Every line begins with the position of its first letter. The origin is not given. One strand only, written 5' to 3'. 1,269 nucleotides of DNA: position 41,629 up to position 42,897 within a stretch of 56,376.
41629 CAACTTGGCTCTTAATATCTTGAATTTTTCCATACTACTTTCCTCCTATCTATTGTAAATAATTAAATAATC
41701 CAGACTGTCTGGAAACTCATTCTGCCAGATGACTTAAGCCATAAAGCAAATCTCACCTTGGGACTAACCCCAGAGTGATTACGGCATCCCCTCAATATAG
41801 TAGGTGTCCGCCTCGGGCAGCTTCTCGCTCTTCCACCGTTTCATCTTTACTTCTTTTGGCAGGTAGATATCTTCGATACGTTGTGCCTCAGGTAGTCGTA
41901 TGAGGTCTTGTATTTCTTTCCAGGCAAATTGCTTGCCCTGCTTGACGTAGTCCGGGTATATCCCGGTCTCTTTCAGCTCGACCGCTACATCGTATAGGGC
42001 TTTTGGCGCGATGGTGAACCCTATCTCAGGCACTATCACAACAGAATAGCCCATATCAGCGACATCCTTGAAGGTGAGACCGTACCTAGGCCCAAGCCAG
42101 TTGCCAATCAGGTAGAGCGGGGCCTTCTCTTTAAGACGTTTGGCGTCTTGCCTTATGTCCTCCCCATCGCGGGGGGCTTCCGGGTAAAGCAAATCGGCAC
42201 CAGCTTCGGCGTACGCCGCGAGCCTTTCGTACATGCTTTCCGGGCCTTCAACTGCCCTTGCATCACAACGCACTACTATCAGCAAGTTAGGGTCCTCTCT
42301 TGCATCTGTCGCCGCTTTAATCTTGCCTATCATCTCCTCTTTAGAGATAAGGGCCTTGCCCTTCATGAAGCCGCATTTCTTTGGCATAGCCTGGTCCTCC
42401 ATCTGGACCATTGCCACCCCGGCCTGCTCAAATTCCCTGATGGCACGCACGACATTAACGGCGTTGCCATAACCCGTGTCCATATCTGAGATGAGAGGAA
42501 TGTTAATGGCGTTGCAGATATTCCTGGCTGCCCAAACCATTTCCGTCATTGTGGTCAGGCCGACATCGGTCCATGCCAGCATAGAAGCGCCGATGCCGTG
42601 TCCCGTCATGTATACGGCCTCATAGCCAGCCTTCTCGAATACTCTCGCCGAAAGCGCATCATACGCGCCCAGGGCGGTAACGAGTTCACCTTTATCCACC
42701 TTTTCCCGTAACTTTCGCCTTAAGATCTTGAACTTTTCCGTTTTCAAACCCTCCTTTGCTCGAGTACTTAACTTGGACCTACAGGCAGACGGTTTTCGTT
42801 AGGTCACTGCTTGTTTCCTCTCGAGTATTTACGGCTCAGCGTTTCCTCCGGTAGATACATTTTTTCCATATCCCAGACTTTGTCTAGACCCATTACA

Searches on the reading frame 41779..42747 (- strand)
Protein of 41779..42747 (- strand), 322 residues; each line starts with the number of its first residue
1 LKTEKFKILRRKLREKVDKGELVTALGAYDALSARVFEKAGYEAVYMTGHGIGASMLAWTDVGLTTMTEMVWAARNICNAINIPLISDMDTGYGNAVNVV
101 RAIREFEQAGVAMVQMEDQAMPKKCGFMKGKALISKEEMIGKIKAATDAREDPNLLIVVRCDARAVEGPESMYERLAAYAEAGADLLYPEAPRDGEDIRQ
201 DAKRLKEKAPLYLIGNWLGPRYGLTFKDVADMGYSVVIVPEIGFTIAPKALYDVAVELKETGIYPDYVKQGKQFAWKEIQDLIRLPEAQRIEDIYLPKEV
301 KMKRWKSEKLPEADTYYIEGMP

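Call 3: search_protein_families(library=pfam, proteins=[window:41779-42747:-])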
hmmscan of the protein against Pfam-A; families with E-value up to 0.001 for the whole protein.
window:41779-42747:- (322 aa): 3 families
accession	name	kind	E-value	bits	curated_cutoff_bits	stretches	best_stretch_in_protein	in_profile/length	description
PF13714.12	PEP_mutase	-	3.7e-40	138.4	31.5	1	19-257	7-238/240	Phosphoenolpyruvate phosphomutase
PF00463.27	ICL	-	3.3e-11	42.8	26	1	83-166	150-236/526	Isocitrate lyase family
PF02548.21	Pantoate_transf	-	5.9e-08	32.9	28.7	1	11-119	5-116/259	Ketopantoate hydroxymethyltransferase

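Call 4: search_protein_families(library=ncbifam, proteins=[window:41779-42747:-])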
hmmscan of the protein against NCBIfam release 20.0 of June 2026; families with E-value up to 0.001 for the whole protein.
window:41779-42747:- (322 aa): 10 families
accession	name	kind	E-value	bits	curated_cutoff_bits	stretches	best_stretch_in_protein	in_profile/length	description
TIGR02317.1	prpB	equivalog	6.2e-69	232.3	354.4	1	11-269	3-258/285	methylisocitrate lyase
TIGR02319.1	CPEP_Pphonmut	equivalog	1.1e-58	198.7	420.05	1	11-267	6-260/294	carboxyvinyl-carboxyphosphonate phosphorylmutase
NF008455.0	PRK11320.1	equivalog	1.3e-55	188.7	353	1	11-267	9-263/295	methylisocitrate lyase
TIGR02321.1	Pphn_pyruv_hyd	equivalog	1.6e-34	119.4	374.4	1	11-254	5-249/290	phosphonopyruvate hydrolase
TIGR02320.1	PEP_mutase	equivalog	8.8e-29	100.4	319.55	1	13-260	1-259/284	phosphoenolpyruvate mutase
NF011645.0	PRK15063.1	equivalog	4e-18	65.5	562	1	81-166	146-234/430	isocitrate lyase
TIGR01346.1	isocit_lyase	equivalog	9e-17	60.7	275.9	1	83-166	151-237/527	isocitrate lyase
NF005074.0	PRK06498.1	equivalog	7.2e-09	34.7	446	1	81-151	177-248/531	isocitrate lyase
NF001452.0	PRK00311.1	subfamily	1.1e-06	28.1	272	1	10-118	7-118/267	3-methyl-2-oxobutanoate hydroxymethyltransferase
TIGR00222.1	panB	equivalog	0.00094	18.8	207.55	0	18-117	13-114/264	3-methyl-2-oxobutanoate hydroxymethyltransferase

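Call 29: find_homologous_proteins(query=window:41779-42747:-, max_evalue=1e-20)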
Query window:41779-42747:- (322 aa): 6450 proteins with E <= 1e-20 among 8000 candidates; the best 120 are listed.
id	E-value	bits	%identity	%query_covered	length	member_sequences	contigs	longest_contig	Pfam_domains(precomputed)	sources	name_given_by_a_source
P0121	2.3e-208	708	98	100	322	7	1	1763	PF13714.13,PF02548.22,PF00463.28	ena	-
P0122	2.2e-187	639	88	99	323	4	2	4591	PF13714.13,PF02548.22,PF00463.28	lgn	-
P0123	1.5e-169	581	78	99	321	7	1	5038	PF13714.13,PF00463.28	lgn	-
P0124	5.1e-167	573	78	99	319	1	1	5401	PF13714.13,PF02548.22,PF00463.28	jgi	jgi:2-methylisocitrate lyase-like PEP mutase family enzyme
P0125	1.1e-166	571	77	99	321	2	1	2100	PF13714.13,PF00463.28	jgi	-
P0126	2.3e-166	570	76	99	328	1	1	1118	PF13714.13,PF02548.22,PF00463.28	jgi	jgi:2-methylisocitrate lyase-like PEP mutase family enzyme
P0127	4.4e-165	566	76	99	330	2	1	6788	PF13714.13,PF00463.28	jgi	-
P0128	2.4e-163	561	76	99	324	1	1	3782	PF13714.13,PF00463.28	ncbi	-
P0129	3.2e-163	560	75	99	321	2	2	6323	PF13714.13,PF00463.28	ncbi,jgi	-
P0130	1.3e-162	558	77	99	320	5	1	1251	PF13714.13,PF02548.22,PF00463.28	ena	-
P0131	1.0e-161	555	76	99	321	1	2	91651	PF13714.13,PF00463.28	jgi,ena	-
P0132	1.0e-160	552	75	99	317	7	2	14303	PF13714.13,PF00463.28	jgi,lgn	-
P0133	1.5e-159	548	73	99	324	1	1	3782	PF13714.13,PF00463.28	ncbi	-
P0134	2.0e-158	544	75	99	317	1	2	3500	PF13714.13,PF02548.22,PF00463.28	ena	-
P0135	8.3e-158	542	73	99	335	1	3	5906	PF13714.13,PF02548.22,PF00463.28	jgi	-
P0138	5.5e-156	536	73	99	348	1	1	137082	PF13714.13,PF02548.22,PF00463.28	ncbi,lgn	-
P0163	5.0e-124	431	62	97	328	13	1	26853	PF13714.13,PF02548.22,PF00463.28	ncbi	-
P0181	5.9e-94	333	81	57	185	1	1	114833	PF13714.13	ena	-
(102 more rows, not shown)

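Call 30: find_encoding_contigs(protein=P0131, flank=10000, max_places=2)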
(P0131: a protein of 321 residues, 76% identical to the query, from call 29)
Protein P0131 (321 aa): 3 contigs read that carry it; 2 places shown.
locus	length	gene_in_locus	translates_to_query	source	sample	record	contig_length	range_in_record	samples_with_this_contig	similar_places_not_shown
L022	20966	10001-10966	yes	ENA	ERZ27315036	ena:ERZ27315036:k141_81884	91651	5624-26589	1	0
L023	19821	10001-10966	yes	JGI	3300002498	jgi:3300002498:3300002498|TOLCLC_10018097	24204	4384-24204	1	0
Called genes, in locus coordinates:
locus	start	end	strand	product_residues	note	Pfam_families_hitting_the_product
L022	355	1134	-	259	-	PF00753:Lactamase_B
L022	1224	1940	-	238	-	PF13484:Fer4_16 (weak)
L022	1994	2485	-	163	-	-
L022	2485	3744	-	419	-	PF00330:Aconitase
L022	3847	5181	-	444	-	PF06808:DctM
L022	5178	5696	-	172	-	PF04290:DctQ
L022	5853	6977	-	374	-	PF03480:DctP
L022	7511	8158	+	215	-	PF00857:Isochorismatase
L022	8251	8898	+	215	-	PF00857:Isochorismatase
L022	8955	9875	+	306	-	PF13714:PEP_mutase, PF00463:ICL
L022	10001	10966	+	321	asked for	PF13714:PEP_mutase, PF00463:ICL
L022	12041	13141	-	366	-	PF07730:HisKA_3, PF02518:HATPase_c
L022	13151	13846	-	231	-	PF00072:Response_reg, PF00196:GerE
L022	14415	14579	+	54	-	PF00872:Transposase_mut (weak)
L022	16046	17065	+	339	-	PF01144:CoA_trans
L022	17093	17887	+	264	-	PF01144:CoA_trans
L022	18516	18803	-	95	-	-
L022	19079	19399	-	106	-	-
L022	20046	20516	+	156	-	-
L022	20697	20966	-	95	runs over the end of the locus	PF09827:CRISPR_Cas2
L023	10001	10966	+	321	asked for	PF13714:PEP_mutase, PF00463:ICL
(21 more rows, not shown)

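Call 31: find_encoding_contigs(protein=P0138, flank=10000, max_places=2)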
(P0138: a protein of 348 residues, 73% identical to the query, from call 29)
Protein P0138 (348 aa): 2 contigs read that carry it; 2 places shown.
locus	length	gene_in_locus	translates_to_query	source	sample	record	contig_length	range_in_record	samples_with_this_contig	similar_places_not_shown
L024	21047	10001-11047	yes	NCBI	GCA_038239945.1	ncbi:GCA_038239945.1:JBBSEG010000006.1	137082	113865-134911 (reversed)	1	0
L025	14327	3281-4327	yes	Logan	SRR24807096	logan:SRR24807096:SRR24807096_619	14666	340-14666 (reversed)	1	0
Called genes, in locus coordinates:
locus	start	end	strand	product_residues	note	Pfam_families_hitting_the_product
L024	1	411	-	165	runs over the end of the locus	PF00127:Copper-bind (faint)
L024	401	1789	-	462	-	PF07732:Cu-oxidase_3, PF07731:Cu-oxidase_2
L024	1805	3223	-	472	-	PF02321:OEP (faint)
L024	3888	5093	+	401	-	PF07690:MFS_1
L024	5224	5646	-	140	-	PF01047:MarR, PF12802:MarR_2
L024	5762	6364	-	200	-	PF00694:Aconitase_C, PF27512:LeuD (weak), PF27434:LeuD_C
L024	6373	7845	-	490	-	PF00330:Aconitase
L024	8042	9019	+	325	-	PF03401:TctC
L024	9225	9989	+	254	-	PF00106:adh_short, PF08659:KR, PF13561:adh_short_C2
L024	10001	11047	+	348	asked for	PF02548:Pantoate_transf (weak), PF13714:PEP_mutase, PF00463:ICL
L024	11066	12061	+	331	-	PF03401:TctC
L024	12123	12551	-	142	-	PF13622:4HBT_3 (weak), PF03061:4HBT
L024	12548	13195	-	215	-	PF01614:IclR_C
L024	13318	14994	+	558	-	PF00501:AMP-binding, PF13193:AMP-binding_C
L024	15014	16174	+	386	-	PF01575:MaoC_dehydratas (faint), PF13452:FAS1_DH_region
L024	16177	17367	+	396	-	PF02515:CoA_transf_3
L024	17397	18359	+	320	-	PF03401:TctC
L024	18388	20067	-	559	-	PF07690:MFS_1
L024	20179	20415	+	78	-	-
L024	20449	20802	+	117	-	PF12840:HTH_20 (weak)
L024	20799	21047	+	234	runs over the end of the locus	PF10604:Polyketide_cyc2 (weak), PF08327:AHSA1, PF05988:DUF899 (weak)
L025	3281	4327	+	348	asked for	PF02548:Pantoate_transf (weak), PF13714:PEP_mutase, PF00463:ICL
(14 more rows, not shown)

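Call 32: find_encoding_contigs(protein=P0163, flank=10000, max_places=2)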
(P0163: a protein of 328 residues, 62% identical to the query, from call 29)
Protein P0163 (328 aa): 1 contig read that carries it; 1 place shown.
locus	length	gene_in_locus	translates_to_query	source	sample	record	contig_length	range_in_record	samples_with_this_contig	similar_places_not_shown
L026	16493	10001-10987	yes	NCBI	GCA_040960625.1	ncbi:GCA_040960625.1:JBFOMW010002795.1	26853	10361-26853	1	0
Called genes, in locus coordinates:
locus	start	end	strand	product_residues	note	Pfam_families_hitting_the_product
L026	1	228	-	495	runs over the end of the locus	PF24814:WD40_Prp19, PF24817:WD40_WDHD1_1st, PF23381:Beta-prop_IFT122_1st, PF24796:WDR55, PF24805:EIF3I, PF25174:Beta-prop_THOC3, PF25391:WD40_Gbeta, PF23389:Beta-prop_WDR19_1st, +42 more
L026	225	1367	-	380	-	-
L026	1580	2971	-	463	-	PF01734:Patatin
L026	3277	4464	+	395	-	PF00724:Oxidored_FMN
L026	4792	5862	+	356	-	PF03480:DctP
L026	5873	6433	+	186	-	PF04290:DctQ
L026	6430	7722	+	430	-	PF06808:DctM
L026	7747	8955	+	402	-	PF02515:CoA_transf_3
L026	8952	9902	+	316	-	PF00682:HMGL-like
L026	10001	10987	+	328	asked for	PF02548:Pantoate_transf (faint), PF13714:PEP_mutase, PF00463:ICL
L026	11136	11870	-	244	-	PF14522:Cytochrome_C7 (faint), PF09699:Paired_CXXCH_1 (faint), PF22113:Mtrc-MtrF_II-IV_dom (faint), PF14537:Cytochrom_c3_2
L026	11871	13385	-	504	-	PF00070:Pyr_redox (faint), PF00890:FAD_binding_2, PF01266:DAO, PF03486:HI0933_like, PF07992:Pyr_redox_2 (weak), PF12831:FAD_oxidored, PF13450:NAD_binding_8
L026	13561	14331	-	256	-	PF00106:adh_short, PF08659:KR, PF13561:adh_short_C2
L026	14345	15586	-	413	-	PF06792:UPF0261, PF23189:UPF0261_C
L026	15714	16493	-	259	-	?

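Call 35: find_related_loci(query=A2, collection=genome_contigs, flank=10000)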
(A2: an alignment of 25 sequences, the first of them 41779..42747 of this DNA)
Query A2 (322 aa) in genome_contigs; peptide patterns used: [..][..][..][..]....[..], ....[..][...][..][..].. (x = any residue, [..] = any of these).
600 stretches matched a pattern (row limit reached: there are more); 509 encode a relative of the query (tblastn E <= 1e-3); the best 80 are kept; 80 distinct loci.
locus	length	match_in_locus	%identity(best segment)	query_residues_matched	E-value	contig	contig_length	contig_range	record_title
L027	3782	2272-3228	76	4-321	5e-177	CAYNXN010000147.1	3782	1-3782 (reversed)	MAG TPA_asm: uncultured Dehalococcoidales bacterium isolate binchicken_co43_316 genome assembly, contig: NODE_40874_leng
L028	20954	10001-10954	73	4-321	4e-163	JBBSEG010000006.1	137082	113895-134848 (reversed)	MAG: Burkholderiales bacterium isolate LS1_sbin.38 LS1_sbin.38_K_367302_L_137082_cov_19.5225, whole genome shotgun seque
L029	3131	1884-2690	46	11-283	2e-69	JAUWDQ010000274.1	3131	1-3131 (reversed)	MAG: Pseudomonadota bacterium isolate CSMAG_2168 CSMAG_2168_k141_466298_length_3131_cov_22.8381, whole genome shotgun se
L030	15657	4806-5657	45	10-295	7e-68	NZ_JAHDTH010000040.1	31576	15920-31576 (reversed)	Pseudonocardia lacus strain H11425 Scaffold36_1, whole genome shotgun sequence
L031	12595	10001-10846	45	11-295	5e-68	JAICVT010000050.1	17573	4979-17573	MAG: Ktedonobacterales bacterium isolate LS_FP_2_bin.8 k141_4207226_length_17573_cov_26.3841, whole genome shotgun seque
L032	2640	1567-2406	43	12-295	5e-68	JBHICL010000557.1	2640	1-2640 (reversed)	MAG: Alphaproteobacteria bacterium isolate bea2_sp2_bin.24 NODE_13066_length_2640_cov_8.254932, whole genome shotgun seq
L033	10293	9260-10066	45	11-283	7e-67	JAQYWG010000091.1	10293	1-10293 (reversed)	MAG: Thermodesulfobacteriota bacterium isolate Hel238_bin70strict NODE_91_length_10293_cov_5.723179, whole genome shotgu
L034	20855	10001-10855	42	10-295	3e-66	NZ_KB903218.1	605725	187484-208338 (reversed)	Actinomycetospora chiangmaiensis DSM 45062 A3CODRAFT_scaffold_1.2, whole genome shotgun sequence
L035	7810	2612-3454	47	10-292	1e-64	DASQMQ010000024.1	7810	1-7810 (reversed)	MAG TPA_asm: Pseudonocardia sp. isolate SMAG_U10753 k141_468903, whole genome shotgun sequence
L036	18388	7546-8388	42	12-295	3e-64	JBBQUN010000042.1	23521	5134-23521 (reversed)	MAG: Acidimicrobiales bacterium isolate Co_metawrap_1930 Cmw_1930_k141_18518191_length_23521_cov_19.8846, whole genome s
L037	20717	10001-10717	47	10-250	4e-64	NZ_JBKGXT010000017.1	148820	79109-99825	Pseudonocardia nantongensis strain KLBMP 1282 NODE_17_length_148820_cov_76.475012, whole genome shotgun sequence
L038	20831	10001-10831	43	10-284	8e-64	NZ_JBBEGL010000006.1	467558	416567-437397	Actinomycetospora aeridis strain OC33-EN06 6, whole genome shotgun sequence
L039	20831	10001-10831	44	10-284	8e-64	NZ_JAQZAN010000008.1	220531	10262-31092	Actinomycetospora straminea strain JCM 17983 NODE_8_length_220531_cov_43.817558, whole genome shotgun sequence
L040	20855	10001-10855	40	10-295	6e-64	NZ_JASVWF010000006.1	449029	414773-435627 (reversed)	Actinomycetospora termitidis strain Odt1-22 Assembly_contig_6, whole genome shotgun sequence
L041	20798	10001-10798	44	13-283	8e-64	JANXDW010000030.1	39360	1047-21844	MAG: Aigarchaeota archaeon isolate SKYB24 k141_36335, whole genome shotgun sequence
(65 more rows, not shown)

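Call 36: find_related_loci(query=A2, collection=metagenome_contigs, flank=10000)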
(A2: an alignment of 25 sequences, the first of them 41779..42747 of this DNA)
Query A2 (322 aa) in metagenome_contigs; peptide patterns used: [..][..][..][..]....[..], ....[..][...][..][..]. (x = any residue, [..] = any of these).
600 stretches matched a pattern (row limit reached: there are more); 303 encode a relative of the query (tblastn E <= 1e-3); the best 80 are kept; 80 distinct loci.
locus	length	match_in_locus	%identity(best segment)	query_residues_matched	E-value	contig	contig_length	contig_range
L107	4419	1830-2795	100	1-322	0e+0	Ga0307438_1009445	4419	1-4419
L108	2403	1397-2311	63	4-311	8e-134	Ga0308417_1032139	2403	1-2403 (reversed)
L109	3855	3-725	66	73-317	1e-112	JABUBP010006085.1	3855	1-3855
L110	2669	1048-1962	47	5-311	7e-92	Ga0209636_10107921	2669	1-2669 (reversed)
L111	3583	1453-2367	46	5-311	3e-85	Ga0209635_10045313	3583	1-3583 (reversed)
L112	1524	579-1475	45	12-311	3e-78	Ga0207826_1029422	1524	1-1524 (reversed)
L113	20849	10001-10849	43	12-298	3e-72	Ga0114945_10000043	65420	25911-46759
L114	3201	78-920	44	12-296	1e-70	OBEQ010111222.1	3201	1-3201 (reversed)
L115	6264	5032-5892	42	7-296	1e-68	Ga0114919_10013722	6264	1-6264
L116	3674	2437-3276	45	13-296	1e-68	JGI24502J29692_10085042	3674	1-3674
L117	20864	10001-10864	43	7-297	2e-68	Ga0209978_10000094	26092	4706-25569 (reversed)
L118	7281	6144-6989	45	12-295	6e-68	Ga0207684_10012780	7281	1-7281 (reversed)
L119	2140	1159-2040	41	13-307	7e-69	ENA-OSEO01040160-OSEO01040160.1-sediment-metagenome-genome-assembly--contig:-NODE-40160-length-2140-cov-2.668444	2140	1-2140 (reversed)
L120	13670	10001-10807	42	11-283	7e-66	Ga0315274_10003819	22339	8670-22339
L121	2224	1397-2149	45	10-262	7e-67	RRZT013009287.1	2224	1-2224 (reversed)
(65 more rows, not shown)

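Call 39: search_solved_structures(query=window:41779-42747:-, max_evalue=1e-25)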
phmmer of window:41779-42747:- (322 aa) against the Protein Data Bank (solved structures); distinct sequences matched with E-value up to 1e-25: 18.
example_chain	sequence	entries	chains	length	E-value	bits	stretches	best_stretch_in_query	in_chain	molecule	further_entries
4iqd_A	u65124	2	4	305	2.7e-49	171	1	9-269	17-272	Carboxyvinyl-carboxyphosphonate phosphorylmutase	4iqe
3eoo_A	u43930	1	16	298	2.4e-46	161.3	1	13-206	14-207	Methylisocitrate lyase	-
1o5q_A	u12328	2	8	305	3.9e-43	150.8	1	22-196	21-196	Probable methylisocitrate lyase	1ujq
1zlp_A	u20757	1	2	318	6e-42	146.9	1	21-288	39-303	petal death protein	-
1mum_A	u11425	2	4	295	1.3e-41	145.8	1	19-203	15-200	2-methylisocitrate lyase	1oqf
9hra_A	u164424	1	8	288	1.7e-41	145.4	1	22-264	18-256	2-methylisocitrate lyase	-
9hgk_A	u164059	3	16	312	2.1e-41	145.1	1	21-264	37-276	2-methylisocitrate lyase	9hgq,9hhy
9hgo_A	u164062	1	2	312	5.3e-41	143.8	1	21-264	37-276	2-methylisocitrate lyase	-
9hhs_A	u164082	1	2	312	7e-41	143.4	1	21-264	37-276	2-methylisocitrate lyase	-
1xg3_A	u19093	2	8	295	3.3e-40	141.2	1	19-203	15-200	Probable methylisocitrate lyase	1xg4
6t4v_C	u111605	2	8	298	1.7e-39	138.8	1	12-266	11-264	2-methylisocitrate lyase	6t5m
3fa3_A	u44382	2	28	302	1.3e-36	129.4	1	19-263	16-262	2,3-dimethylmalate lyase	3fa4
3lye_A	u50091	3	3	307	7.8e-34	120.2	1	11-282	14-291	Oxaloacetate acetyl hydrolase | Oxaloacetate acetylhydrolase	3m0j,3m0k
5unc_A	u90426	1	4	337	1.9e-32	115.7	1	13-191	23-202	PHOSPHOENOLPYRUVATE PHOSPHOMUTASE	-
3b8i_A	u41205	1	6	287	3.3e-32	114.9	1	9-257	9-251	PA4872 oxaloacetate decarboxylase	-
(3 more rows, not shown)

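Call 54: find_encoding_contigs(protein=P0181, flank=10000, max_places=2)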
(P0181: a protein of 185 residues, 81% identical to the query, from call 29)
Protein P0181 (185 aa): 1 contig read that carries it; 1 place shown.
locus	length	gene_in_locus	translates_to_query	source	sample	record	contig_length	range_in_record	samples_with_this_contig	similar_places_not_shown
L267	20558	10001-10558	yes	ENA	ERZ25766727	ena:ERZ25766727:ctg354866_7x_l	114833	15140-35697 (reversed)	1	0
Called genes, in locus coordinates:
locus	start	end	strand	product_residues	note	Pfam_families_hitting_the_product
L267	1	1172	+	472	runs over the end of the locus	PF07669:Eco57I, PF12950:TaqI_C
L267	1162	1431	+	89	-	-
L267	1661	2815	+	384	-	-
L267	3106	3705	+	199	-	-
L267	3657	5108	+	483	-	PF00496:SBP_bac_5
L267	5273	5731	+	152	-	PF19300:BPD_transp_1_N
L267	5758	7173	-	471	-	PF13005:zf-IS66 (weak), PF03050:DDE_Tnp_IS66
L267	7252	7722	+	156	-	PF00528:BPD_transp_1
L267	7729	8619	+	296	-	PF00528:BPD_transp_1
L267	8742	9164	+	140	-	PF02548:Pantoate_transf (weak), PF13714:PEP_mutase, PF00463:ICL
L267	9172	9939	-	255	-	-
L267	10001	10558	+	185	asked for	PF13714:PEP_mutase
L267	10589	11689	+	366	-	PF02746:MR_MLE_N, PF13378:MR_MLE_C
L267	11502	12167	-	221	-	PF01609:DDE_Tnp_1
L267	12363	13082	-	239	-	PF00872:Transposase_mut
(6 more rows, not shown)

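Call 55: find_encoding_contigs(protein=P0132, flank=10000, max_places=2)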
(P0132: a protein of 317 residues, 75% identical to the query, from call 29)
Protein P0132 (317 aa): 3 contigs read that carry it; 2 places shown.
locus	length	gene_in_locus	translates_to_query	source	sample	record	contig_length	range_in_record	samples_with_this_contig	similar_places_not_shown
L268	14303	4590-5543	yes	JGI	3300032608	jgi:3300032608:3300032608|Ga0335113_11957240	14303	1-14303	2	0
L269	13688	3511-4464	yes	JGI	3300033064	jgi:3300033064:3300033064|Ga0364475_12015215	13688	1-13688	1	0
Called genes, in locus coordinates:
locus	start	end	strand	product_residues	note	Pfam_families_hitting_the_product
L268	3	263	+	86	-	?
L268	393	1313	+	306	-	-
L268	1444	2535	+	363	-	-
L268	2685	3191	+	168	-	PF04290:DctQ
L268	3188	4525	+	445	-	PF06808:DctM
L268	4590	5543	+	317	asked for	PF13714:PEP_mutase, PF00463:ICL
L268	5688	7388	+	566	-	PF02776:TPP_enzyme_N, PF00205:TPP_enzyme_M, PF02775:TPP_enzyme_C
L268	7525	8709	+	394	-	PF02515:CoA_transf_3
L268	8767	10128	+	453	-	PF03972:MmgE_PrpD_N, PF19305:MmgE_PrpD_C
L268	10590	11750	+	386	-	PF01168:Ala_racemase_N, PF14031:D-ser_dehydrat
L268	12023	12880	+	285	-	PF02548:Pantoate_transf, PF13714:PEP_mutase (faint)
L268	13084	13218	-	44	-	-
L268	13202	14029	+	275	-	PF05853:BKACE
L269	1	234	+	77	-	?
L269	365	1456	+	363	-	-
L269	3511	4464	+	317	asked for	PF13714:PEP_mutase, PF00463:ICL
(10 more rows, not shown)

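Call 74: find_encoding_contigs(protein=P0122, flank=10000, max_places=3)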
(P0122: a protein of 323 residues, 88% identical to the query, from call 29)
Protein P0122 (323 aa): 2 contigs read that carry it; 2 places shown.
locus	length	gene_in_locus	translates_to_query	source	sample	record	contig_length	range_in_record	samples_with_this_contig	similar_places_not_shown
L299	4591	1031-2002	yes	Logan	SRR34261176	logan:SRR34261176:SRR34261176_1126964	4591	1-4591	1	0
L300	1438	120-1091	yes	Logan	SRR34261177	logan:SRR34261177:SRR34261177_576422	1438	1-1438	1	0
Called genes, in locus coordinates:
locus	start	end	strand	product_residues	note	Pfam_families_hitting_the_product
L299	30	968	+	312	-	PF13714:PEP_mutase, PF00463:ICL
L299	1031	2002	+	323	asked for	PF02548:Pantoate_transf (weak), PF13714:PEP_mutase, PF00463:ICL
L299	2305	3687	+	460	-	PF03447:NAD_binding_3 (weak), PF21135:DRL_cat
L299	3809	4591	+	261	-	?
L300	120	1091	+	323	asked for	PF02548:Pantoate_transf (weak), PF13714:PEP_mutase, PF00463:ICL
